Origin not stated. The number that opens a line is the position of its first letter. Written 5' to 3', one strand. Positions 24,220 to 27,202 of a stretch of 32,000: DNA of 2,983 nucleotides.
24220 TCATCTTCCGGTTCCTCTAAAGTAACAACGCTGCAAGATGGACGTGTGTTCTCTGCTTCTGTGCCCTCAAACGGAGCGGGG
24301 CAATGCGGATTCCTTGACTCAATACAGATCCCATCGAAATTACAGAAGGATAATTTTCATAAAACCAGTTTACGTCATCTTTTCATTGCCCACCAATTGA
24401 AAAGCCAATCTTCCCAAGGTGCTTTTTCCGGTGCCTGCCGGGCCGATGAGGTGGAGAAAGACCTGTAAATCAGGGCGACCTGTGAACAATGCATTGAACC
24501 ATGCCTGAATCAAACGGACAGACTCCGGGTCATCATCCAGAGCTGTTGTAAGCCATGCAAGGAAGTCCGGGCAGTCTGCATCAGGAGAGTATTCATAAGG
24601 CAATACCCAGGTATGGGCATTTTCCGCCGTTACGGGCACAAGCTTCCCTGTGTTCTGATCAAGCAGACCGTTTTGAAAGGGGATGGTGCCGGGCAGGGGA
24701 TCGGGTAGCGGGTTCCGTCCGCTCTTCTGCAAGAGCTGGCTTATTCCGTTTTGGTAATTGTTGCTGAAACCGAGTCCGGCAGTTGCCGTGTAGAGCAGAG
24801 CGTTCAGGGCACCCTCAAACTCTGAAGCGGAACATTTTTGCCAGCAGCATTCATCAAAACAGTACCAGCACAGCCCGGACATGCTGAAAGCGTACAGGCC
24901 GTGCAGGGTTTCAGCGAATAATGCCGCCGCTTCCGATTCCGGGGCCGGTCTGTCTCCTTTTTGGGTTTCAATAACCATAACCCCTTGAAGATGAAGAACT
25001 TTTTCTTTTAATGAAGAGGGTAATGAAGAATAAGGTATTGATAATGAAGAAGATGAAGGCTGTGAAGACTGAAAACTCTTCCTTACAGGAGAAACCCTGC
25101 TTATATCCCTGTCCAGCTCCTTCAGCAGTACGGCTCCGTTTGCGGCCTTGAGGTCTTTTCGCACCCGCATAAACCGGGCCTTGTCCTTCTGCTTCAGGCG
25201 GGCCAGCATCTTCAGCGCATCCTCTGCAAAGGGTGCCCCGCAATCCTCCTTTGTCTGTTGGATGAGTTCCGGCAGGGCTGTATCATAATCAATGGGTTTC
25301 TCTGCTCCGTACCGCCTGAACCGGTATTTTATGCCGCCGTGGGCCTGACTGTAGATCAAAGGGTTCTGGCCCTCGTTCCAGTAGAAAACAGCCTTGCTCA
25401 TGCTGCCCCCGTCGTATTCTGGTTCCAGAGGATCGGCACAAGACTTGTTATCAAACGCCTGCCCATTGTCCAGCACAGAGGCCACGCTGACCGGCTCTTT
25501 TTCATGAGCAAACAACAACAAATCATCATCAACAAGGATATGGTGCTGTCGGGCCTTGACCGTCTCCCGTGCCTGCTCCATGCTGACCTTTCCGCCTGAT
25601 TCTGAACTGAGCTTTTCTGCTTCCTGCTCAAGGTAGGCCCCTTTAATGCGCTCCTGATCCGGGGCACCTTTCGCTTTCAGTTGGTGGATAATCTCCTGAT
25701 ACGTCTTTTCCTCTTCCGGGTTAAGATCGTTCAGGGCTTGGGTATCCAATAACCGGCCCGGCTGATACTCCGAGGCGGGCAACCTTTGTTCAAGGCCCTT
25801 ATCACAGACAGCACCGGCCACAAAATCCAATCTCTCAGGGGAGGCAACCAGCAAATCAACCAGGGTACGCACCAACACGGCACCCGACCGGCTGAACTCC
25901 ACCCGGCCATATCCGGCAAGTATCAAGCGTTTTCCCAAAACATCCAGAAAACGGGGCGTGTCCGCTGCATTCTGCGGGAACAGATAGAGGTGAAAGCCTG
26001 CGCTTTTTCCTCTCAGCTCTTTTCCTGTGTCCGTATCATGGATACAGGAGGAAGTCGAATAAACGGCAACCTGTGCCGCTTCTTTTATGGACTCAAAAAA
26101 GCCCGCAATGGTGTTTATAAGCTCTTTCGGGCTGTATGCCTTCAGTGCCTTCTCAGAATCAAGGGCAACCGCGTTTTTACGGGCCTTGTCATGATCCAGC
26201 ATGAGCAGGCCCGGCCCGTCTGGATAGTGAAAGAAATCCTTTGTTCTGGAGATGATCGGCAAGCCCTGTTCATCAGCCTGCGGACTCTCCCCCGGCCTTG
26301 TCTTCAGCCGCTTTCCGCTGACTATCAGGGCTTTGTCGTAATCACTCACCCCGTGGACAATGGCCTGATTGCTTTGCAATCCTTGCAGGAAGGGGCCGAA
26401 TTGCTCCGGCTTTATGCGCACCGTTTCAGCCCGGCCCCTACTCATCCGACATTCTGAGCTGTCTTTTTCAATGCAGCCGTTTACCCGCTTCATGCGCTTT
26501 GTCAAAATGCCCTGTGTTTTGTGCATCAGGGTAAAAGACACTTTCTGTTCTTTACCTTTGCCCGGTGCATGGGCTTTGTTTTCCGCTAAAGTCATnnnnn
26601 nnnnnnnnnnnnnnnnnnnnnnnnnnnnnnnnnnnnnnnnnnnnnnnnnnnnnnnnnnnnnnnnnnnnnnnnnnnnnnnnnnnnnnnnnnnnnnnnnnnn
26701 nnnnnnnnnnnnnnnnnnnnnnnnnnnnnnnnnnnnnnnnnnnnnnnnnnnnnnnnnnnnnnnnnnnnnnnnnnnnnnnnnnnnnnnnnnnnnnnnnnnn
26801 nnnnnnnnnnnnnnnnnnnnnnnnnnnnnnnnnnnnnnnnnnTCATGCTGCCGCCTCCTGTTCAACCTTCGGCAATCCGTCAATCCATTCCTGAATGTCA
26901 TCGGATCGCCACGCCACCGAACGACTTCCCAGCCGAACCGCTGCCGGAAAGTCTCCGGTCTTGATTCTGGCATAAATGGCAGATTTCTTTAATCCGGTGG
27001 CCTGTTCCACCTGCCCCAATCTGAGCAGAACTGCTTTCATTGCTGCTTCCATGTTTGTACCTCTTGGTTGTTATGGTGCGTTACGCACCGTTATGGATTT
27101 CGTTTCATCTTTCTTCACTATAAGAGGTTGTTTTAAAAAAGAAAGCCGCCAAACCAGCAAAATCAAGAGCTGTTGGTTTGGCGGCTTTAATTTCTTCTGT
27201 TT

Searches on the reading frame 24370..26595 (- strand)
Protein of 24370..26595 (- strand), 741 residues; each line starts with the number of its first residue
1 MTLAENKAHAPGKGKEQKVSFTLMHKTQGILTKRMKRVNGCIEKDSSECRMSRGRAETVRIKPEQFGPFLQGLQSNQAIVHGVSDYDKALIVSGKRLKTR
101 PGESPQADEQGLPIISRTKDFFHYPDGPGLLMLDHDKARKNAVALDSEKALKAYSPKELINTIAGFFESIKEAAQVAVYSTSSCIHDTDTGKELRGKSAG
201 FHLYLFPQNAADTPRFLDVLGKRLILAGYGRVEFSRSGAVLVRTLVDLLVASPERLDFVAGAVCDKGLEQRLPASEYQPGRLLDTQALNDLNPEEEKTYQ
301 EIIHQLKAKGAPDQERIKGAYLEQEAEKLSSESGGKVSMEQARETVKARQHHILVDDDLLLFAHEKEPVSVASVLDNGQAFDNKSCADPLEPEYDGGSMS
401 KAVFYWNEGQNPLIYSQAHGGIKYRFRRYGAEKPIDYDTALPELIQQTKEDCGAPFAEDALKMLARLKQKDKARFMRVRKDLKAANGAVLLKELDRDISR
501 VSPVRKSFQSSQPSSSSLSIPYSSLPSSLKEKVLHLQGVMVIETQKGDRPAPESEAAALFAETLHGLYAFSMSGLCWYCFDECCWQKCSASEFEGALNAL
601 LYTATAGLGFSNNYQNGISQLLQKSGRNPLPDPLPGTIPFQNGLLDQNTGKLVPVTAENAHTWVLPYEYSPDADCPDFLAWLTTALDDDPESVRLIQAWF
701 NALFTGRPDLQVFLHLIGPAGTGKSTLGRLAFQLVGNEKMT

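Call 4: search_protein_families(library=pfam, proteins=[window:24370-26595:-], max_evalue=1)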
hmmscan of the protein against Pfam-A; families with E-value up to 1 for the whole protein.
window:24370-26595:- (741 aa): 4 families
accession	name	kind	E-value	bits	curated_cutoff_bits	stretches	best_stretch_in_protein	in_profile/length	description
PF08706.16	D5_N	-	9.4e-10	39.4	22.4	1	632-685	91-143/145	D5 N terminal like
PF13191.12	AAA_16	-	0.005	17.8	32.6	1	694-733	10-46/167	AAA ATPase domain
PF16714.10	TyrRSs_C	-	0.18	12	30.6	1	318-377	46-105/120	Tyrosyl-tRNA synthetase C-terminal domain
PF02224.24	Cytidylate_kin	-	0.6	10.2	26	0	718-730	5-17/211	Cytidylate kinase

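Call 6: search_protein_families(library=ncbifam, proteins=[window:24370-26595:-], max_evalue=1)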
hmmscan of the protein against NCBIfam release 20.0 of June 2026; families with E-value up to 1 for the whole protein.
window:24370-26595:- (741 aa): 5 families
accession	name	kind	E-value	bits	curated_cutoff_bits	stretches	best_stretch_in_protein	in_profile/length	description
TIGR01613.1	primase_Cterm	subfamily_domain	4.6e-18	65.1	108.7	1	638-739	3-104/304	phage/plasmid primase, P4 family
NF011296.0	PRK14709.1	subfamily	1.3e-10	40.5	613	1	642-730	136-224/469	hypothetical protein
NF003233.0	PRK04195.2-3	equivalog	0.024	13.5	471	1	693-730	22-57/504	replication factor C large subunit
NF053681.1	divisome_ZapJ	equivalog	0.11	12.3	100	0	295-357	37-98/199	divisome accessory protein ZapJ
NF002981.0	PRK03695.1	equivalog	0.18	11.1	281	1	713-727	28-42/253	vitamin B12 ABC transporter ATP-binding protein BtuD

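Call 7: search_protein_families(library=phrogs, proteins=[window:24370-26595:-], max_evalue=1)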
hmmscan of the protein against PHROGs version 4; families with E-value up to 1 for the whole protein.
window:24370-26595:- (741 aa): 11 families
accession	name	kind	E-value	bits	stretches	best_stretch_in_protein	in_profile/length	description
phrog_16593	-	DNA, RNA and nucleotide metabolism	4.5e-47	161.9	1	19-395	3-364/823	DNA primase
phrog_864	-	DNA, RNA and nucleotide metabolism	2e-25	90.4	1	554-738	208-392/1064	DNA primase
phrog_1829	-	DNA, RNA and nucleotide metabolism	6.5e-19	68.5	1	635-740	428-533/772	DNA primase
phrog_1156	-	DNA, RNA and nucleotide metabolism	1.9e-17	64.1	1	632-737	478-584/855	DNA primase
phrog_6088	-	DNA, RNA and nucleotide metabolism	2.4e-17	63.6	1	635-731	430-526/772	DNA primase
phrog_2478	-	DNA, RNA and nucleotide metabolism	1.2e-10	41.2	1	638-738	509-609/854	DNA polymerase/primase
phrog_16950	-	DNA, RNA and nucleotide metabolism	0.00012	21.1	1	640-735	484-583/843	DNA primase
phrog_16213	-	DNA, RNA and nucleotide metabolism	0.0052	16.1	1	638-737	316-422/732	DNA primase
phrog_1139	-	DNA, RNA and nucleotide metabolism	0.019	13.9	1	713-738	546-571/895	DNA primase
phrog_7998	-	unknown function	0.12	12.5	1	694-736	28-65/339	-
phrog_7601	-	unknown function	0.22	11.9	1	695-739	4-48/289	-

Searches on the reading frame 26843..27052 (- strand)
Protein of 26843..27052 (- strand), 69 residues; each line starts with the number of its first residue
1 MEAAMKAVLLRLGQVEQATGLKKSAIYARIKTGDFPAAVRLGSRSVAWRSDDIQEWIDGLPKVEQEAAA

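Call 87: search_protein_families(library=pfam, proteins=[window:26843-27052:-], max_evalue=0.001)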
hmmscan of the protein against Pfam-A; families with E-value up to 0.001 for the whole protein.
window:26843-27052:- (69 aa): 2 families
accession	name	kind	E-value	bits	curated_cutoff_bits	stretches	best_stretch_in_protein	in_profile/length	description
PF05930.18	Phage_AlpA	-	7.5e-19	67.8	21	1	9-57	3-51/51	Prophage CP4-57 regulatory protein (AlpA)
PF12728.13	HTH_17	-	2.8e-05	24.7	27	1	9-58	1-48/51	Helix-turn-helix domain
